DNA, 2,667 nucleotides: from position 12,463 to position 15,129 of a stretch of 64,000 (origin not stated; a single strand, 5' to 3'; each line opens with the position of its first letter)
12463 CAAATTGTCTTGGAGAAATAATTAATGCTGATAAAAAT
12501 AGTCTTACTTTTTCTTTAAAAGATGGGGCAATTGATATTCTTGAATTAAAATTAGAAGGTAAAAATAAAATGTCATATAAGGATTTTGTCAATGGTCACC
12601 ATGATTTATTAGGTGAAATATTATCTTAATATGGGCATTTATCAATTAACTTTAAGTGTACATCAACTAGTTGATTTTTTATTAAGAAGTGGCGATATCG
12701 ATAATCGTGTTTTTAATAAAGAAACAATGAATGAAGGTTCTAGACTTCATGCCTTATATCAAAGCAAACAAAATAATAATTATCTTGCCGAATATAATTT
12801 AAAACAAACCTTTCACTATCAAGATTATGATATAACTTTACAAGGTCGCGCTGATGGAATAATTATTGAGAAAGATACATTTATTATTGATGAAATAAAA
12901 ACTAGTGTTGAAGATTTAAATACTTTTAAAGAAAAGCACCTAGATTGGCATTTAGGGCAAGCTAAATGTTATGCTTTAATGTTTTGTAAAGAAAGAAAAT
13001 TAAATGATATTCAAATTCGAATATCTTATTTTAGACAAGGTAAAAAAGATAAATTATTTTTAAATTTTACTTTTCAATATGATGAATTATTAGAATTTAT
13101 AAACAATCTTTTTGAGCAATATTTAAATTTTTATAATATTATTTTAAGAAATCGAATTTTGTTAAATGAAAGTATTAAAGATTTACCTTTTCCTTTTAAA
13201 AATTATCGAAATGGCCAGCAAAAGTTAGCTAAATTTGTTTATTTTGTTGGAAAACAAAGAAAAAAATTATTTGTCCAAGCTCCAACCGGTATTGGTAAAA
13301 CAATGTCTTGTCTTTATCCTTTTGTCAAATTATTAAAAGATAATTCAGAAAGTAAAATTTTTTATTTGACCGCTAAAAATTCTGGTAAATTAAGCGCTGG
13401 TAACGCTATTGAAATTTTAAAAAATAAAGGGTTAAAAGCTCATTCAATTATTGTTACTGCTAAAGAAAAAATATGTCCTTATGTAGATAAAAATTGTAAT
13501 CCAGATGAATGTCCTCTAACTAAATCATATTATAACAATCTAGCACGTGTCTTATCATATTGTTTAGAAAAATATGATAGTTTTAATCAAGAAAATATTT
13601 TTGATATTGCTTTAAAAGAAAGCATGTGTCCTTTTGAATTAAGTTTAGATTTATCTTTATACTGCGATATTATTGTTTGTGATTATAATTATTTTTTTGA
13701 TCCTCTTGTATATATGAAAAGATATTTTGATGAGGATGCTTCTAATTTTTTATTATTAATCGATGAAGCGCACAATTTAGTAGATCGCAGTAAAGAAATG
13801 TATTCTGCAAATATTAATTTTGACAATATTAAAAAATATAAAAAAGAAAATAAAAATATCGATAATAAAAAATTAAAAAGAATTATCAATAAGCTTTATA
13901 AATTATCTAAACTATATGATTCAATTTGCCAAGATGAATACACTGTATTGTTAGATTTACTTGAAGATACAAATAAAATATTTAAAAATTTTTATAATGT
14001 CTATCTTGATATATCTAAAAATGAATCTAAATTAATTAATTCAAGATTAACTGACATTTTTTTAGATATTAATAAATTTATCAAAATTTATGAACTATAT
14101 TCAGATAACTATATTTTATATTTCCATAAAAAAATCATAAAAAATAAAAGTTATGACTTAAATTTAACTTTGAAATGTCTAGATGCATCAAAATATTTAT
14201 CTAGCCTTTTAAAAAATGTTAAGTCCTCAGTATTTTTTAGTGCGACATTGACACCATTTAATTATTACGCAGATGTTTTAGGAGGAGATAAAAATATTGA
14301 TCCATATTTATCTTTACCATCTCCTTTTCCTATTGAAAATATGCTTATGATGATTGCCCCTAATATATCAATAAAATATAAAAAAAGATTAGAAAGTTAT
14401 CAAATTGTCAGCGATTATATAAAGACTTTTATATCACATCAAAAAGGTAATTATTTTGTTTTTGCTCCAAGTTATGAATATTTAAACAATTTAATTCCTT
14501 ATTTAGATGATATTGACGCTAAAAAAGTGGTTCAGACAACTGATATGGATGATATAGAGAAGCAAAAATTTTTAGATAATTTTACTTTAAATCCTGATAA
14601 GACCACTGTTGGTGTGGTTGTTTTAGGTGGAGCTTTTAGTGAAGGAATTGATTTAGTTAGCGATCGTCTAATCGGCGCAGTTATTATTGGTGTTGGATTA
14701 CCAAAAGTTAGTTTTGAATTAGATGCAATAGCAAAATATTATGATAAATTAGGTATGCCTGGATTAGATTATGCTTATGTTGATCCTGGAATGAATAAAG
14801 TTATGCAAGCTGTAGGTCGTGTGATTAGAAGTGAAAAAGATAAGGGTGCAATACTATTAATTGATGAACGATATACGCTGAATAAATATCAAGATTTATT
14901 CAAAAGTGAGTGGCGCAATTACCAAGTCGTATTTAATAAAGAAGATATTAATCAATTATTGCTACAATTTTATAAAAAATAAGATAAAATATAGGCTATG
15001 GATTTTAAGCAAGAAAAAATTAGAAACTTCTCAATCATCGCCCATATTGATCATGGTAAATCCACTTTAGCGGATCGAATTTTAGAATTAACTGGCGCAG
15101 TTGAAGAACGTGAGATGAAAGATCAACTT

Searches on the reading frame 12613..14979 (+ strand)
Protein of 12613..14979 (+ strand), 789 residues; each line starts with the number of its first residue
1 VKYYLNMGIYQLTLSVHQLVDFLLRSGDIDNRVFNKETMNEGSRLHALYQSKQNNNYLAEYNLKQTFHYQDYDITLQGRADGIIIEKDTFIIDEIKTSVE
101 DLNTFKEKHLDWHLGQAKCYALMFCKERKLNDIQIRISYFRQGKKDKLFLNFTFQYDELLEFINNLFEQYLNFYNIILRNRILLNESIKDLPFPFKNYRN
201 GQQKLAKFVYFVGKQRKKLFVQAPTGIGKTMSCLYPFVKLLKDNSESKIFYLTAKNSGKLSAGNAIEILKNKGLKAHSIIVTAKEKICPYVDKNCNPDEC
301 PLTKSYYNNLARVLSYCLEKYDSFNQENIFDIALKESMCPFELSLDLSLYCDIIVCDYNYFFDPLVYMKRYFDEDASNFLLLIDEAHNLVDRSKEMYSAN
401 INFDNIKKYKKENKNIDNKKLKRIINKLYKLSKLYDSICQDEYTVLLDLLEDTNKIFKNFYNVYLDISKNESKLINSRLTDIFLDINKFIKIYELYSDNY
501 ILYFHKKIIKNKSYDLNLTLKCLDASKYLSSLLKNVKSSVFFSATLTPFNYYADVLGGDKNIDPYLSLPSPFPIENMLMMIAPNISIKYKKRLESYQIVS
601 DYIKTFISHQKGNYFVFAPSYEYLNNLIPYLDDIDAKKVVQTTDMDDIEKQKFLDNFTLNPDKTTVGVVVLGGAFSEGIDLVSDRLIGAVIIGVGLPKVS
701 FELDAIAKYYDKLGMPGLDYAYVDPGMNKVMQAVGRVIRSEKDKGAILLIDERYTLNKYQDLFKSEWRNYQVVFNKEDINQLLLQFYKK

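Call 4: search_protein_families(library=pfam, proteins=[window:12613-14979:+], max_evalue=1)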
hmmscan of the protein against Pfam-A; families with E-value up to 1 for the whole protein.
window:12613-14979:+ (789 aa): 7 families
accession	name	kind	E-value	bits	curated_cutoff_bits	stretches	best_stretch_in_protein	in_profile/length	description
PF13307.12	Helicase_C_2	-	2.3e-37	129.1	25.3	1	604-769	2-169/170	Helicase C-terminal domain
PF06733.21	DEAD_2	-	7.8e-12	45.6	21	1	282-404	52-170/172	DEAD_2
PF06777.17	HBB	-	2.2e-07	31.1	30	1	512-590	115-189/190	Helical and beta-bridge domain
PF04851.21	ResIII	-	1e-06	29.2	22.5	1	202-413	8-153/164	Type III restriction enzyme, res subunit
PF00270.35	DEAD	-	1e-06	29.1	26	1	209-253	11-52/167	DEAD/DEAH box helicase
PF12705.13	PDDEXK_1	-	0.00045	20.7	22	1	67-144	119-191/247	PD-(D/E)XK nuclease superfamily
PF13401.12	AAA_22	-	0.0017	19.1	27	0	217-277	6-63/130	AAA domain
